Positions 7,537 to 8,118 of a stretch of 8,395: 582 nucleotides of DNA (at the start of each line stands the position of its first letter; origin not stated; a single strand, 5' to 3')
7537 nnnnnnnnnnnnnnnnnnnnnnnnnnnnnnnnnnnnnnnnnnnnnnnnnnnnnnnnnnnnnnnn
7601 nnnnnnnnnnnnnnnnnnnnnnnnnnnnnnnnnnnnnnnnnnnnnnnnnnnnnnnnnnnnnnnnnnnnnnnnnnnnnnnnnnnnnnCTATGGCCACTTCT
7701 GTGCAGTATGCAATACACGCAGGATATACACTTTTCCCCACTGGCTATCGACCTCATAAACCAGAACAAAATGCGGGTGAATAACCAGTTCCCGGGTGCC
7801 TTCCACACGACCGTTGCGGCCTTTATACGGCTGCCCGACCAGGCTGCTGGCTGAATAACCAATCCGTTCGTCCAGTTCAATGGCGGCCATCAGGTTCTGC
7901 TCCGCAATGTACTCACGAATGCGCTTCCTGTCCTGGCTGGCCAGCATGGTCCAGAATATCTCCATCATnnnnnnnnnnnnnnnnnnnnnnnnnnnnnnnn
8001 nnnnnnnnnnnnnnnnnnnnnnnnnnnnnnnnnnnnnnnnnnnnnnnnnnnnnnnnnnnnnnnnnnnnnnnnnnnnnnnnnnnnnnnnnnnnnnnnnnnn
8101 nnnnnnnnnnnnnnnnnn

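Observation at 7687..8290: ParE-type toxin / RHH antitoxin addiction module with a palindromic operator, 165 bp from the IS91 end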

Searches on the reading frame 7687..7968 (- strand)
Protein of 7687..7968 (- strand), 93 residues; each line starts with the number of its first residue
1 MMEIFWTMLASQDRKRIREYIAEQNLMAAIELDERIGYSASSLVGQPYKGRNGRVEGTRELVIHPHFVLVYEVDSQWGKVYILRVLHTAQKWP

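Call 5: search_protein_families(proteins=[window:7690-7968:-], library=ncbifam, max_evalue=0.01)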
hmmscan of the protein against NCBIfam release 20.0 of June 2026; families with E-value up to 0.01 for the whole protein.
window:7690-7968:- (93 aa): 1 family
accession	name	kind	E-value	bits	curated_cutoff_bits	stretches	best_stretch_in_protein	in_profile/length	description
TIGR02385.1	RelE_StbE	subfamily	1.8e-07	31.5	27.9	1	4-92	2-88/88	type II toxin-antitoxin system mRNA interferase toxin, RelE/StbE family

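Call 7: profile_search(protein=window:7687-7968:-)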
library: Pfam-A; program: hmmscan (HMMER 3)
A. the first sequence (93 residues): domains with independent E <= 10: 2; with E <= 0.001: 1
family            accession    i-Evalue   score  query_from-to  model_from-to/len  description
ParE_toxin        PF05016.21    2.5e-16    60.5       4-92          1-89/89  ParE toxin of type II toxin-antitoxin system, parDE
YafQ_toxin        PF15738.11       0.35    11.6      52-81         49-76/88  Bacterial toxin of type II toxin-antitoxin system, YafQ

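Call 15: search_solved_structures(query=window:7690-7968:-, max_evalue=1, show_alignments=3)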
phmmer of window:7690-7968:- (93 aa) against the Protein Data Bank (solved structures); distinct sequences matched with E-value up to 1: 3.
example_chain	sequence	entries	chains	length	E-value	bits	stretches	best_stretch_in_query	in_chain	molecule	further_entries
5cw7_B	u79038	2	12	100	9.5e-08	35.5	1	1-93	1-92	Plasmid stabilization protein ParE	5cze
5czf_C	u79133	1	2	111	3.1e-07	33.8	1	3-93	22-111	Plasmid stabilization protein ParE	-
5ceg_B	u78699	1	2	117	0.21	15.2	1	3-78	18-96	Plasmid stabilization system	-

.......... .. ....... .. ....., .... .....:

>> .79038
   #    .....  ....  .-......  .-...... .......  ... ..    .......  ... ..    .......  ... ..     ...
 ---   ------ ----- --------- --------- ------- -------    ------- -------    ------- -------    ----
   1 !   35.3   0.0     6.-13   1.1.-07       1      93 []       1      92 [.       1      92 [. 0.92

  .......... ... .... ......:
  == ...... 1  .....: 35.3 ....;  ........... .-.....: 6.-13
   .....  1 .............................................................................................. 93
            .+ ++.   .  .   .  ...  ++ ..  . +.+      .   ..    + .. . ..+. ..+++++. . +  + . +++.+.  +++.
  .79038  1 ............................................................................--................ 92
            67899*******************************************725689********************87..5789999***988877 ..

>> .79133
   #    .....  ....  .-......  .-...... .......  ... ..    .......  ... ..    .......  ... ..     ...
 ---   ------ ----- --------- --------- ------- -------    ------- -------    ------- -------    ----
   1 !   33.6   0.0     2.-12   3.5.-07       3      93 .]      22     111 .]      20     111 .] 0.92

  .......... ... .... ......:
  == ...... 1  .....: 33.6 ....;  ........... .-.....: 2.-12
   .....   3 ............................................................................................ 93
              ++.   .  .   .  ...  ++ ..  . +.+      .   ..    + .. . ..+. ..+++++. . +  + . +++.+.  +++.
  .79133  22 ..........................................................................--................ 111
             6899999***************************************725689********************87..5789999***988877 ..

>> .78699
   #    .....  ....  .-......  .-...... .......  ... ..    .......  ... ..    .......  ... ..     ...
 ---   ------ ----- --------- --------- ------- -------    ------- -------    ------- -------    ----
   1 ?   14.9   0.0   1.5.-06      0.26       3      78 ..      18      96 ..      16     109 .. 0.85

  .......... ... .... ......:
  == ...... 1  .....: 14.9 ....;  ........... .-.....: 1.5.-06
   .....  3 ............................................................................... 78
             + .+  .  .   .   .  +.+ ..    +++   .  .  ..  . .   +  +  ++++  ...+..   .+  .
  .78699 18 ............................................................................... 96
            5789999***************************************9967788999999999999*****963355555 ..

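Call 49: find_homologous_proteins(query=window:7690-7968:-, max_evalue=0.001)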
Query window:7690-7968:- (93 aa): 223 proteins with E <= 0.001 among 229 candidates; the best 120 are listed.
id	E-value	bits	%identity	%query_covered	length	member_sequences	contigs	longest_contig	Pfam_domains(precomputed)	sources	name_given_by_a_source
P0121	1.6e-54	200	98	100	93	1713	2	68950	PF05016.22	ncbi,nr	ncbi:type II toxin-antitoxin system mRNA interferase toxin, RelE/StbE family (plasmid) [Escherichia 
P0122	1.3e-52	193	94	100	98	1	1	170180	PF05016.22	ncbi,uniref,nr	ncbi:Toxin RelE2 [Citrobacter koseri]|uniref:Toxin RelE2 n=2 Tax=Enterobacteriaceae TaxID=543 RepID=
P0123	3.3e-52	192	95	100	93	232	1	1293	PF05016.22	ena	-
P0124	7.0e-52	191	98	98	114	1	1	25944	PF05016.22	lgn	-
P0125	1.7e-51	190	97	98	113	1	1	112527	PF05016.22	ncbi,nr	ncbi:type II toxin-antitoxin system toxin YacB [Escherichia coli]|nr:type II toxin-antitoxin system 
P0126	1.9e-51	190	97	98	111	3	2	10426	PF05016.22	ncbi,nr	nr:Death on curing protein Doc toxin [Escherichia coli]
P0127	3.0e-51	189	95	100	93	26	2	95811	PF05016.22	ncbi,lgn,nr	ncbi:type II toxin-antitoxin system RelE/ParE family toxin [Salmonella enterica]|nr:type II toxin-an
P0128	4.2e-51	189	95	100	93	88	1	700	PF05016.22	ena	-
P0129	1.5e-49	184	91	99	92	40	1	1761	PF05016.22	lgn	-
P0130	1.5e-49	184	89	99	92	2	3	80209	PF05016.22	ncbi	ncbi:TPA: type II toxin-antitoxin system toxin YacB [Salmonella enterica subsp. diarizonae serovar 4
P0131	2.4e-49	183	92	100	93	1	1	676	PF05016.22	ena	-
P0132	2.9e-48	180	90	100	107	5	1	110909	PF05016.22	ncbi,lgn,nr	ncbi:type II toxin-antitoxin system RelE/ParE family toxin [Escherichia coli]|nr:type II toxin-antit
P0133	3.4e-48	179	97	92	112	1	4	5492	PF05016.22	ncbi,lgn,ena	-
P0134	1.2e-47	178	88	100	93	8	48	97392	PF05016.22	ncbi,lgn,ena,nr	ncbi:type II toxin-antitoxin system RelE/ParE family toxin [Escherichia coli]|nr:type II toxin-antit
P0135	6.4e-47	175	88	100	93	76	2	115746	PF05016.22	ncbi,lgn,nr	ncbi:type II toxin-antitoxin system RelE/ParE family toxin [Salmonella bongori]|nr:type II toxin-ant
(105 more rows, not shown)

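Call 58: search_protein_families(proteins=[window:7690-7968:-], library=padloc, max_evalue=0.01)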
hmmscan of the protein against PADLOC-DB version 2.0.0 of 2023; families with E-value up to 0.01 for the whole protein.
window:7690-7968:- (93 aa): 0 families

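Call 59: predict_structure(alignment_id=A5)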
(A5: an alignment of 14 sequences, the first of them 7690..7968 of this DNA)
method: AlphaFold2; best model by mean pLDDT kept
length: 93 residues; sequences in the alignment: 14
mean_pLDDT: 91.6   pTM: 0.81
mean pLDDT of the five models: 91.6, 91.4, 91.2, 90.9, 90.7
residues with pLDDT >= 90: 76; 70-90: 13; 50-70: 4; < 50: 0
segments of 3 or more residues with pLDDT < 50: none
pLDDT, mean of each block of 10 residues (from residue 1): 94 93 92 93 95 95 91 95 87 55
secondary structure, 60 per line:
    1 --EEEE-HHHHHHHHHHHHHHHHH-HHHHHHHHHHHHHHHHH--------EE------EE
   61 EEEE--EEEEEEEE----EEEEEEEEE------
elements in order: E3-6 H8-24 H26-42 E59-64 E67-74 E79-87

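Call 64: fold_search(model_id=the predicted structure, library=pdb)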
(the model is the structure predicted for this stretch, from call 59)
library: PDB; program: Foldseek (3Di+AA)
matches with E <= 10: 558; with E <= 0.001: 45
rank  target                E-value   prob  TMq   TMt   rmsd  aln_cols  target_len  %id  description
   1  5cw7_P                2.0e-08  1.00  0.91  0.89   1.4        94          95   31  Crystal structure of the PaaA2-ParE2 antitoxin-toxin complex (released 2016-06-01)
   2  5cw7_F                3.1e-08  1.00  0.91  0.89   1.4        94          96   31  Crystal structure of the PaaA2-ParE2 antitoxin-toxin complex (released 2016-06-01)
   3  5czf_D                5.6e-08  1.00  0.91  0.92   1.4        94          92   30  Crystal structure of the PaaA2-ParE2 antitoxin-toxin complex (released 2016-06-01)
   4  5czf_C                1.2e-07  1.00  0.90  0.90   1.4        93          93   30  Crystal structure of the PaaA2-ParE2 antitoxin-toxin complex (released 2016-06-01)
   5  5cw7_B                2.5e-07  1.00  0.92  0.90   1.3        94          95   31  Crystal structure of the PaaA2-ParE2 antitoxin-toxin complex (released 2016-06-01)
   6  5ceg_D                2.7e-06  1.00  0.83  0.77   2.0        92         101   29  X-ray structure of toxin/anti-toxin complex from Mesorhizobium opportunistum (released 2015-11-11)
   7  5ceg_B                2.8e-06  1.00  0.84  0.76   1.9        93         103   28  X-ray structure of toxin/anti-toxin complex from Mesorhizobium opportunistum (released 2015-11-11)
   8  6xrw_C                4.2e-06  1.00  0.80  0.80   2.2        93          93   25  Chromosomal ParDE TA system from P. aeruginosa (released 2021-07-28)
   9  6xrw_A                5.8e-06  1.00  0.81  0.82   1.9        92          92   23  Chromosomal ParDE TA system from P. aeruginosa (released 2021-07-28)
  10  9w3a_B                7.9e-06  1.00  0.82  0.69   2.3       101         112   21  Crystal structure of PfiAT toxin-antitoxin complex (released 2026-02-11)
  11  6x0a_C                1.0e-05  1.00  0.86  0.87   1.8        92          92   23  X-ray structure of a chimeric ParDE toxin-antitoxin complex from Mesorhizobium opportunistum (released 2020-11-25)
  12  9w3a_A                1.3e-05  1.00  0.81  0.67   2.3       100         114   21  Crystal structure of PfiAT toxin-antitoxin complex (released 2026-02-11)
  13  8c24_B                2.2e-05  1.00  0.80  0.80   3.6        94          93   18  ParDE1 toxin-antitoxin complex from Mycobacterium tuberculosis (rv1960c-rv1959c) (released 2023-12-20)
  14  9w3a_C                2.5e-05  1.00  0.81  0.69   2.3       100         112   21  Crystal structure of PfiAT toxin-antitoxin complex (released 2026-02-11)
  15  9g12_B                2.5e-05  1.00  0.71  0.78   2.7        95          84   20  Mycobacterium tuberculosis RelBE1 toxin-antitoxin system; rv1247c (relB1 antitoxin), rv1246c (relE1 toxin) (released 2025-12-17)
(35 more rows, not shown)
